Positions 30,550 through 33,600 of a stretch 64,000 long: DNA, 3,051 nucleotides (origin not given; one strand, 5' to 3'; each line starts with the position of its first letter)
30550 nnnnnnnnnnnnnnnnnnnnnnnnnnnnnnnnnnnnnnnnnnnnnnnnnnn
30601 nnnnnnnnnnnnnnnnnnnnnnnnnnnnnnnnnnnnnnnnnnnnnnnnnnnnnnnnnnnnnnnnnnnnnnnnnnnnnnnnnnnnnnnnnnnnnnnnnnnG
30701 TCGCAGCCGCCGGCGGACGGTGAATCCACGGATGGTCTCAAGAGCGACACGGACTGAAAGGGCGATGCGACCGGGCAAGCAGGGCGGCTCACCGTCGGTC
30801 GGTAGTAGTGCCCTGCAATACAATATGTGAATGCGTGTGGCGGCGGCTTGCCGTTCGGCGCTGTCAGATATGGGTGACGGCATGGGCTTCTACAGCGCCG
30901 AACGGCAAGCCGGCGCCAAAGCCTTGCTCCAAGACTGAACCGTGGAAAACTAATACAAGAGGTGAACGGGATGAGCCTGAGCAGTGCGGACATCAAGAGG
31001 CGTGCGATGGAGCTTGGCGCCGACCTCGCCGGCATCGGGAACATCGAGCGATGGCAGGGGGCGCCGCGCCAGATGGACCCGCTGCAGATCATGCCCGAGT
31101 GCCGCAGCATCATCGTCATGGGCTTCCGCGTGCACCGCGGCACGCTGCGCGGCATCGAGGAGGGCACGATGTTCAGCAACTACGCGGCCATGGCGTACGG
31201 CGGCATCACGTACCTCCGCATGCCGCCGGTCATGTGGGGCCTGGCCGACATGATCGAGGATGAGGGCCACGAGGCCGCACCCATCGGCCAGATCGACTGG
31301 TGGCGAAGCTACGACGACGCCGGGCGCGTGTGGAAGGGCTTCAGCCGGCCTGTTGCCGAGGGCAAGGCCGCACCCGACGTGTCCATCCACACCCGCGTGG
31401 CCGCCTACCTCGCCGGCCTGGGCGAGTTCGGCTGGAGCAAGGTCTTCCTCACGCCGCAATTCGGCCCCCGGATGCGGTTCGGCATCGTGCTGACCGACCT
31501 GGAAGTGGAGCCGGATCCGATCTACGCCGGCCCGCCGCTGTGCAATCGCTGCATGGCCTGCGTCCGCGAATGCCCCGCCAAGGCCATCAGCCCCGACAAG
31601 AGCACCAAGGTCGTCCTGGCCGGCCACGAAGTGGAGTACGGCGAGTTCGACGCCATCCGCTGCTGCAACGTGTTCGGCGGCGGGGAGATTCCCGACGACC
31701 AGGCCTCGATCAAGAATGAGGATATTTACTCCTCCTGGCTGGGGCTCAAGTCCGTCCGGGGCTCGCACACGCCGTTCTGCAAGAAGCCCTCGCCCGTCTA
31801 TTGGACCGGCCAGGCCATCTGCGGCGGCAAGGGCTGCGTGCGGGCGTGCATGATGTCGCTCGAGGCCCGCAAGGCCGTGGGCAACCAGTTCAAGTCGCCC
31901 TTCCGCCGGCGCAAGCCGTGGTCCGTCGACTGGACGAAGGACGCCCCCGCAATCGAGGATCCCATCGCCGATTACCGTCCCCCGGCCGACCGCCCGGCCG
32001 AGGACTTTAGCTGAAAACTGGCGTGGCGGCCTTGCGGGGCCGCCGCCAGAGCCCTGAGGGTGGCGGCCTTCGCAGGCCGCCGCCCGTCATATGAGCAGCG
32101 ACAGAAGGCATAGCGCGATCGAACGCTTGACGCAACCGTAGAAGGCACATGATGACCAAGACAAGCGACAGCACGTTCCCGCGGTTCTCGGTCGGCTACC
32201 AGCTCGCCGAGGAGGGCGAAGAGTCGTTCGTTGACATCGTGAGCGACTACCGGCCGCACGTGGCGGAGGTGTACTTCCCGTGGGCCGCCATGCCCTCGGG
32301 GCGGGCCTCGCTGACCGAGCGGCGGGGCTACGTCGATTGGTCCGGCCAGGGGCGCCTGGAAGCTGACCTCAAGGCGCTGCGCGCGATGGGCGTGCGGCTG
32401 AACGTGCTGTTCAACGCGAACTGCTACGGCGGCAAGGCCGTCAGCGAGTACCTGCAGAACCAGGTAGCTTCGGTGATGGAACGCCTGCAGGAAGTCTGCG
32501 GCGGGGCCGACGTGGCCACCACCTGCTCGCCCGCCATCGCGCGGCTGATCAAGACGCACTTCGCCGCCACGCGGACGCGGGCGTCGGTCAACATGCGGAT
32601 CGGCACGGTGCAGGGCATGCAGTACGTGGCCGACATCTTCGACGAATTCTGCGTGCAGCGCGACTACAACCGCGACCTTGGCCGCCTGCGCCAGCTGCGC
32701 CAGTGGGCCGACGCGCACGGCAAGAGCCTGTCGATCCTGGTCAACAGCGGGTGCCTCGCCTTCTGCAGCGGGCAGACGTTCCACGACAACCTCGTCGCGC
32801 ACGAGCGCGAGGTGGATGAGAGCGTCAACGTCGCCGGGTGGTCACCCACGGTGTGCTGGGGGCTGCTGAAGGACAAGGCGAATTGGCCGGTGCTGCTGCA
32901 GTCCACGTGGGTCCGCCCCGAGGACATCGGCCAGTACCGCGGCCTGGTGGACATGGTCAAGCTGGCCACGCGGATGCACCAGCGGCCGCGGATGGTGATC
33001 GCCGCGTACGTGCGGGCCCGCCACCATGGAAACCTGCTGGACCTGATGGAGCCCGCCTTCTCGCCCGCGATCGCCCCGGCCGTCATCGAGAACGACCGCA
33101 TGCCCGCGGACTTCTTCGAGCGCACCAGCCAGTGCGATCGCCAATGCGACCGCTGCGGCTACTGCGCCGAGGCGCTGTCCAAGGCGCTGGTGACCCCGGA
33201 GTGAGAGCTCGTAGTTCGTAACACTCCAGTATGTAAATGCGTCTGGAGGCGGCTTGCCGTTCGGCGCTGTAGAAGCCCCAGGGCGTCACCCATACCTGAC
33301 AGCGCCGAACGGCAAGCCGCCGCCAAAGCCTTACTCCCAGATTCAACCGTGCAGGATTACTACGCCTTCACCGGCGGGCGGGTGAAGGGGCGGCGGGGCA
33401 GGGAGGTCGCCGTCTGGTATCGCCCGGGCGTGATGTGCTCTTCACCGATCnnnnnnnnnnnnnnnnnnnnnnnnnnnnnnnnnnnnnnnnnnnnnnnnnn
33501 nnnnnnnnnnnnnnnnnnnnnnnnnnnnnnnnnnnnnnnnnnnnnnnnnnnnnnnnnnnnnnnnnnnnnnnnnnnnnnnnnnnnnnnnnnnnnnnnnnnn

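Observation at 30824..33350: Two copies of a ~115-bp long-stem hairpin element whose loop is reverse-complemented between copies while stems and flanks keep the same orientation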

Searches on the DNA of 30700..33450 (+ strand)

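Call 24: search_rna_families(source=window, start=30700, end=33450, threshold=evalue, max_evalue=10)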
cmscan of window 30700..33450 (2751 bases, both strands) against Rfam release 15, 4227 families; matches with E-value up to 10: 10.
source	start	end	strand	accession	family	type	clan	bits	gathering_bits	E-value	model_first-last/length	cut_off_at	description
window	33248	33322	+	RF03783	mir-4854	Gene; miRNA;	-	32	100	0.0028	1-89/89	no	mir-4854 microRNA precursor family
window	30841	30912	-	RF02874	AS-traG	Gene; antisense;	-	28.9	58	0.013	1-86/86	no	Antisense to traG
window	33250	33322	+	RF02874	AS-traG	Gene; antisense;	-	28.4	58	0.018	1-86/86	no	Antisense to traG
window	30838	30917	-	RF03783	mir-4854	Gene; miRNA;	-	26.2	100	0.08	1-89/89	no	mir-4854 microRNA precursor family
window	33248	33320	-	RF03196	mir-6790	Gene; miRNA;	-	24.3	78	0.078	1-63/63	no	mir-6790 microRNA precursor family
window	32059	32084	-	RF01836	weev_FSE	Cis-reg; frameshift_element;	-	21.5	40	3.9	1-27/27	no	ribosomal frameshift site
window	32534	32593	-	RF04308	HCV_SL2531-SL2549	Cis-reg;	-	17.9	56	1.5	1-72/72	no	Hepatitis C virus stem-loop SL2531 and SL2549AU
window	31225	31274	+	RF01276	sR53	Gene; snRNA; snoRNA; CD-box;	-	15.6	49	1.8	1-60/60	no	Small nucleolar RNA sR53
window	31979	32063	-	RF00627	P15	Gene;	-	15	70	5.3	1-119/119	no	Pseudomonas sRNA P15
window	31225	31274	+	RF01131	sR47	Gene; snRNA; snoRNA; CD-box;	CL00132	14.8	40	2.7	1-55/55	no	Small nucleolar RNA sR47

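Call 40: search_dna_similar(query=window:30805-30956:+, collection=plasmids, mode=distant, max_evalue=1, max_rows=20)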
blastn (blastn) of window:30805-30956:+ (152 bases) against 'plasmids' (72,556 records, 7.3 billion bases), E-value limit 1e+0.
Records with a match: 2; places in all: 2; records where one place covers at least 80% of the query: 0.
Best place of each record, by identity: 80-90% 2.
By first word of the organism name: Skermanella 1; Streptomyces 1.
By predicted mobility (MOB-suite, as given by PLSDB): mobilizable 2.
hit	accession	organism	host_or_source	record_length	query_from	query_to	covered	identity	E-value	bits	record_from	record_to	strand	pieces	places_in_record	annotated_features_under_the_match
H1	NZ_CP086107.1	Skermanella mucosa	single cell,crude oil contaminated ...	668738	94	130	24%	83.8%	4e-1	41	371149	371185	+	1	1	LysR family transcriptional regulator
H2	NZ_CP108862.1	Streptomyces cyaneofuscatus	-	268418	90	119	20%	87.9%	4e-1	41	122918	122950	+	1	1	NAD(P)H-binding protein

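Call 41: search_dna_similar(query=window:30805-30956:+, collection=phages, mode=distant, max_evalue=1, max_rows=10)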
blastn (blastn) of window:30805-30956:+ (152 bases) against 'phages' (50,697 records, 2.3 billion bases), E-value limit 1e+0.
Records with a match: 2; places in all: 2; records where one place covers at least 80% of the query: 0.
Best place of each record, by identity: 95-99% 2.
By first word of the organism name: Gordonia 2.
By host as written in the record: Gordonia terrae 3612 2.
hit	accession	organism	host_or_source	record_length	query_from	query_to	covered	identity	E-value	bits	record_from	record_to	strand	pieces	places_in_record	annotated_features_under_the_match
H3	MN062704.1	Gordonia phage JuJu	Gordonia terrae 3612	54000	34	57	16%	95.8%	5e-1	40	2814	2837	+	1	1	3: portal protein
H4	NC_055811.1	Gordonia phage JuJu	Gordonia terrae 3612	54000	34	57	16%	95.8%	5e-1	40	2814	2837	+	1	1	3: portal protein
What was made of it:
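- Tried and rejected: BLAST of element A against plasmids and phages: nothing relevant (calls 40, 41).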
